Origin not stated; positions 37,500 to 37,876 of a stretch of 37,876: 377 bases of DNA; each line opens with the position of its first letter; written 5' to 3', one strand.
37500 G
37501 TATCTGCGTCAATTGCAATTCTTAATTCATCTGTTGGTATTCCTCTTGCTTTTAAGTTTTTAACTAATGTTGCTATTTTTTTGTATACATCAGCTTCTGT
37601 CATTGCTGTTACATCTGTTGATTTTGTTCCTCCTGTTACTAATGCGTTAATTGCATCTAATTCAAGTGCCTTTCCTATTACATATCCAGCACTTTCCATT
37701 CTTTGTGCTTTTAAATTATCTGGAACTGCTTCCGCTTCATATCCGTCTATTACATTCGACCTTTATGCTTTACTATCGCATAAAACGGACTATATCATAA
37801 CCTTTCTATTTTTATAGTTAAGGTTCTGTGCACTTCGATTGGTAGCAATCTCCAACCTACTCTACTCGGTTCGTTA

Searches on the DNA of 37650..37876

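Call 11: search_rna_families(source=window, start=37650, end=37876, threshold=evalue, max_evalue=10, show_alignments=3)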
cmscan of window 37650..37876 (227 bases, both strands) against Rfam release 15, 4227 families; matches with E-value up to 10: 2.
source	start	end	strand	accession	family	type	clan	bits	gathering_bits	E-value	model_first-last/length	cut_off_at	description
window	37779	37821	-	RF00444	PrrF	Gene; sRNA;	-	14.8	90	3.2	1-150/150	no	PrrF RNA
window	37767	37876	-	RF00028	Intron_gpI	Intron;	-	9.3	50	5.6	190-253/253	5'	Group I catalytic intron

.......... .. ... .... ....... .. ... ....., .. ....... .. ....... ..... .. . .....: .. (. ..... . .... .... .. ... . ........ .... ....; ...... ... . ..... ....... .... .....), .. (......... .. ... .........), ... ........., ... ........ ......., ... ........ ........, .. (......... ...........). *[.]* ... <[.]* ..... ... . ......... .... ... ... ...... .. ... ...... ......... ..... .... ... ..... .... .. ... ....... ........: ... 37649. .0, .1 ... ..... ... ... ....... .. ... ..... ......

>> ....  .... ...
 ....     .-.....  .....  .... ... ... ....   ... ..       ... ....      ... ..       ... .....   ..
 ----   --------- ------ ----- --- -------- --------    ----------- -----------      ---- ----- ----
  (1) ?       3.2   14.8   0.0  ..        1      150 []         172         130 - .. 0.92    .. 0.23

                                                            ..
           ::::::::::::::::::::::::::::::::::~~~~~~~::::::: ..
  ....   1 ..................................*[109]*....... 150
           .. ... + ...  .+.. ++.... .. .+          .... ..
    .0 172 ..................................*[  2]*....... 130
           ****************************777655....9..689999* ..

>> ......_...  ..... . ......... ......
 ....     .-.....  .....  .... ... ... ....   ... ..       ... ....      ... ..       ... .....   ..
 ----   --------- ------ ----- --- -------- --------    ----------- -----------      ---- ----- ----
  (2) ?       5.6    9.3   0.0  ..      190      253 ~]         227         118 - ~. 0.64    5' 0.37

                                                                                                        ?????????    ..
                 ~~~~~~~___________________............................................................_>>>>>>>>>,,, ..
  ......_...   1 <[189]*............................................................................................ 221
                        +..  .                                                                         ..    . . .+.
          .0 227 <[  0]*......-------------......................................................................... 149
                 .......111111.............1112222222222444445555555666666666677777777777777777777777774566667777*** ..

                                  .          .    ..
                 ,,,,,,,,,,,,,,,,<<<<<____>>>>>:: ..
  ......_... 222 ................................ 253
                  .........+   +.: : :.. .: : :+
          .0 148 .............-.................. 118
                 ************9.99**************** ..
